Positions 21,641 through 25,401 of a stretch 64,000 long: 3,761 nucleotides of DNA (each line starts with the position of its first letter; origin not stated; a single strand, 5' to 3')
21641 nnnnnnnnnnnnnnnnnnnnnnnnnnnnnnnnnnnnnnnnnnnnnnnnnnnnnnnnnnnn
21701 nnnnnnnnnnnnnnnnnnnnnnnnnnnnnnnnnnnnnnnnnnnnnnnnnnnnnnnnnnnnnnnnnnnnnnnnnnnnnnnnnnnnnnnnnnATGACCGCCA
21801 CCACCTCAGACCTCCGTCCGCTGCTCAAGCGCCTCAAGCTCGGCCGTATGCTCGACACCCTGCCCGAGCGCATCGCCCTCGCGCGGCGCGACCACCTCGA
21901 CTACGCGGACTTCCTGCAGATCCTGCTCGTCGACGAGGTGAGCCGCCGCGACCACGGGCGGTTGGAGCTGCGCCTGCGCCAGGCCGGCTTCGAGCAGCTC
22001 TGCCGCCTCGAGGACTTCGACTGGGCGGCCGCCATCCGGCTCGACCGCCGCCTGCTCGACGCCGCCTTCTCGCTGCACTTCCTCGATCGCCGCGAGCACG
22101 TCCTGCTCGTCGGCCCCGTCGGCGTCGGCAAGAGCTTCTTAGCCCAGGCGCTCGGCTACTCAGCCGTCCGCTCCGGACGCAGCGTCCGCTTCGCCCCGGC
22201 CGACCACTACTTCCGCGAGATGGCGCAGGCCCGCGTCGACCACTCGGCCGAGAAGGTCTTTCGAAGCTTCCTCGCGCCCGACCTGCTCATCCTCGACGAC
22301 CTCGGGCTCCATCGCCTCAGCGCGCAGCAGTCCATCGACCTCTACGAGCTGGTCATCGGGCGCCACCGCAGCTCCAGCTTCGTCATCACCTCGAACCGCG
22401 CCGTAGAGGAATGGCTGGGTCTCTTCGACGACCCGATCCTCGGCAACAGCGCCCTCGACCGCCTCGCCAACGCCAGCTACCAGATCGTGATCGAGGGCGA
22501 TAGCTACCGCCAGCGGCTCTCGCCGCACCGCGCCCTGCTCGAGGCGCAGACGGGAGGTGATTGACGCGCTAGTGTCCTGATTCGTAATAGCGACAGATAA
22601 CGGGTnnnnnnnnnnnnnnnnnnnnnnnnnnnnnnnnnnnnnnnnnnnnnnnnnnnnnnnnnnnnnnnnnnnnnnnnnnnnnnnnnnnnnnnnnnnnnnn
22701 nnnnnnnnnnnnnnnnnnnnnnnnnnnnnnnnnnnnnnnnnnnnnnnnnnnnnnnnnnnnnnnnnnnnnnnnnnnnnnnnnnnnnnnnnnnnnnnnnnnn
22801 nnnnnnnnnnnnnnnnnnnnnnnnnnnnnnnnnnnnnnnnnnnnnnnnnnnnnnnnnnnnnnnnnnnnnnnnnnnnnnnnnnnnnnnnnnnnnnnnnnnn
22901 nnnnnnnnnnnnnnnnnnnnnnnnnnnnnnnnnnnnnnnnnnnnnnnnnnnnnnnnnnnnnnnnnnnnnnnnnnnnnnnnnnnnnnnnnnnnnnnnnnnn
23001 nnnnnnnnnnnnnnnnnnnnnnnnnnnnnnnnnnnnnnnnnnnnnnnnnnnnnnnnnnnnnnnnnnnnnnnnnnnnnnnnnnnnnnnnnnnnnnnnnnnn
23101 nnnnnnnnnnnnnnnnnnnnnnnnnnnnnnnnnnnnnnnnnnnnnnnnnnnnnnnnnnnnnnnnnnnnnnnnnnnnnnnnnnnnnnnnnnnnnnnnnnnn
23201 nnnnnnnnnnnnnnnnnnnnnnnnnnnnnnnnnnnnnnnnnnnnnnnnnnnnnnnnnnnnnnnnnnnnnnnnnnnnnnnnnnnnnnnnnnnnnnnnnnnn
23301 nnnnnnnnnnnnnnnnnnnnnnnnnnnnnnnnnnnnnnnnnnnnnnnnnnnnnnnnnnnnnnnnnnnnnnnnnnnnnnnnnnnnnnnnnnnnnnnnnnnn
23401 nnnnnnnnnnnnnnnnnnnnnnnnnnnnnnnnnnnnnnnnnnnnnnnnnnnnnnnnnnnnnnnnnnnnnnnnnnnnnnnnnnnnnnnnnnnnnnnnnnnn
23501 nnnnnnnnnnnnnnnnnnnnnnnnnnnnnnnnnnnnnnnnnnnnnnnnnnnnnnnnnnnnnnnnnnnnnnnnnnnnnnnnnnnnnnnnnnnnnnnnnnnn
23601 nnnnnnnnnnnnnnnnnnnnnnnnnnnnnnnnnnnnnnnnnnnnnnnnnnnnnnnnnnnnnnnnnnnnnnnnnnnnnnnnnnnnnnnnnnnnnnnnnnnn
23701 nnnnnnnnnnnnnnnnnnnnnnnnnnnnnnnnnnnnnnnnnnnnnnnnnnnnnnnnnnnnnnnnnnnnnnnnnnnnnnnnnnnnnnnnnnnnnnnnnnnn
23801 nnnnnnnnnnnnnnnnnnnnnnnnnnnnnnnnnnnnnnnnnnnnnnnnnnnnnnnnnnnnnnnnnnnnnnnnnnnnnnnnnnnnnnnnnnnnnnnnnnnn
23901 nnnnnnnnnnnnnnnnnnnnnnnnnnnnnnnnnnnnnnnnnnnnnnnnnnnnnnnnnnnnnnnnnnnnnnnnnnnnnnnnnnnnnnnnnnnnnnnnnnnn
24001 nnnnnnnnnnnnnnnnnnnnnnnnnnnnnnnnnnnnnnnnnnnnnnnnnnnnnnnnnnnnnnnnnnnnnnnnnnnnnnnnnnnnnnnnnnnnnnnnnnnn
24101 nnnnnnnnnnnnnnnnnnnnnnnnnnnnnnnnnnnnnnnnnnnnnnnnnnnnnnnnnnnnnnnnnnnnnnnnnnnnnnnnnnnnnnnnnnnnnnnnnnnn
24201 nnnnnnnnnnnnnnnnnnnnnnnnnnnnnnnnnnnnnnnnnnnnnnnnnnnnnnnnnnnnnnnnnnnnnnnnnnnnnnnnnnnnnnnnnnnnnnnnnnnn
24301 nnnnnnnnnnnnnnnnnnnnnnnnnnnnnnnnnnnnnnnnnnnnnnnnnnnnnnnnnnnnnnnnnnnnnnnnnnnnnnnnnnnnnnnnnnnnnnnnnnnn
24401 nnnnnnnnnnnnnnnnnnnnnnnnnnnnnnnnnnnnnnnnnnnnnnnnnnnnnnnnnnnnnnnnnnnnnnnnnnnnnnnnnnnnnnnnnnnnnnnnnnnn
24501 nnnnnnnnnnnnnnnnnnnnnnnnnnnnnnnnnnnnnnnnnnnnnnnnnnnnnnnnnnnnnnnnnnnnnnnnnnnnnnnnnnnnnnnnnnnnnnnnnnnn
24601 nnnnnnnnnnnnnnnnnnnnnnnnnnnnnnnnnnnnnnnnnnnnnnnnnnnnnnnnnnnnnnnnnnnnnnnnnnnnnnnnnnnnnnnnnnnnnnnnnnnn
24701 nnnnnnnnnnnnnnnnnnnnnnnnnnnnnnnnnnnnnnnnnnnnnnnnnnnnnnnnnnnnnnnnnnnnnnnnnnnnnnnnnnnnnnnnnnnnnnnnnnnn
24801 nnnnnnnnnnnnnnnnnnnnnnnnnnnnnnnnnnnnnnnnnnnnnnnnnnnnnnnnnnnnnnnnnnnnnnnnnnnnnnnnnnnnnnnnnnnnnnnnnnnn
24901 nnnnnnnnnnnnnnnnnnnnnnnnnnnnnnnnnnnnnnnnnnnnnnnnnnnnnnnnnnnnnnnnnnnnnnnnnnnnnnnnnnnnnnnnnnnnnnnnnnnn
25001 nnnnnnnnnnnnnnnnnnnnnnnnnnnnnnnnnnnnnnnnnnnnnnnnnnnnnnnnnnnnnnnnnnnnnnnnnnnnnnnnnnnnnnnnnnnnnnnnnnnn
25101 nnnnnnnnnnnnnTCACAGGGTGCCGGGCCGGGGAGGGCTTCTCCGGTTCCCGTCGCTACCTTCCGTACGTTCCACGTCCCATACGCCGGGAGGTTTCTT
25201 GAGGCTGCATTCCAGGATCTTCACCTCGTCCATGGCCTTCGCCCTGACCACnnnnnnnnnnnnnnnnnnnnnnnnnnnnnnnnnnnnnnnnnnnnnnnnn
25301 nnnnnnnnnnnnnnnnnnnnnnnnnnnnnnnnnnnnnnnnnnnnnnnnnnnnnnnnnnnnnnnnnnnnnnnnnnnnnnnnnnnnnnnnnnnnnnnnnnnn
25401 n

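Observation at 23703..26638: Group II twintron: an ORF-less group II intron nested inside the reverse-transcriptase gene of a full-length group II intron, itself inside an IS630 transposase gene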

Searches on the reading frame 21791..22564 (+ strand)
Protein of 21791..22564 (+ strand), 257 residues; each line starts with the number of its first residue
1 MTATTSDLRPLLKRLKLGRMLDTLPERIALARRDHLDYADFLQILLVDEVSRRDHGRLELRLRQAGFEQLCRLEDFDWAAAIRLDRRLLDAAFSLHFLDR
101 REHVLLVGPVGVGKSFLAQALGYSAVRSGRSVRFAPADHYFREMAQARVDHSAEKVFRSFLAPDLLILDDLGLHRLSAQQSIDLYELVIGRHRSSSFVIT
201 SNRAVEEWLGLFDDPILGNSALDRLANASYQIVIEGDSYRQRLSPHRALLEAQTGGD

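Call 64: search_protein_families(library=pfam, proteins=[window:21791-22564:+], max_evalue=0.00001)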
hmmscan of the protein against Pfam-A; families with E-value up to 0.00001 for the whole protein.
window:21791-22564:+ (257 aa): 2 families
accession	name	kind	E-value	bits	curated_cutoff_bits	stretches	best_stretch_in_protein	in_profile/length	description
PF01695.23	IstB_IS21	-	2.2e-53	181.6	24.1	1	12-242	3-233/238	IstB-like ATP binding protein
PF00308.24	Bac_DnaA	-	2e-06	28.5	23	1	104-178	37-113/162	Bacterial DnaA ATPAse domain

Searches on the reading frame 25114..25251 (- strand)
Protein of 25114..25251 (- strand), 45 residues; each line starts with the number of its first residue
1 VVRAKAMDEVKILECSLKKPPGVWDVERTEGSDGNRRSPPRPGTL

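Call 38: find_encoding_contigs(protein=window:25117-25251:-, flank=4000, max_places=10)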
Protein seq(45 aa) (45 aa): no gene with exactly this product is on record in the collection.

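Call 41: find_encoding_contigs(protein=window:25114-25251:-, flank=4000, max_places=10)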
Protein window:25114-25251:- (45 aa): no gene with exactly this product is on record in the collection.
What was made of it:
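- Tried and rejected: Exact look-up of the 45-aa ORF called inside the inner intron, meant to find solo copies, returned no record (calls 38, 41).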
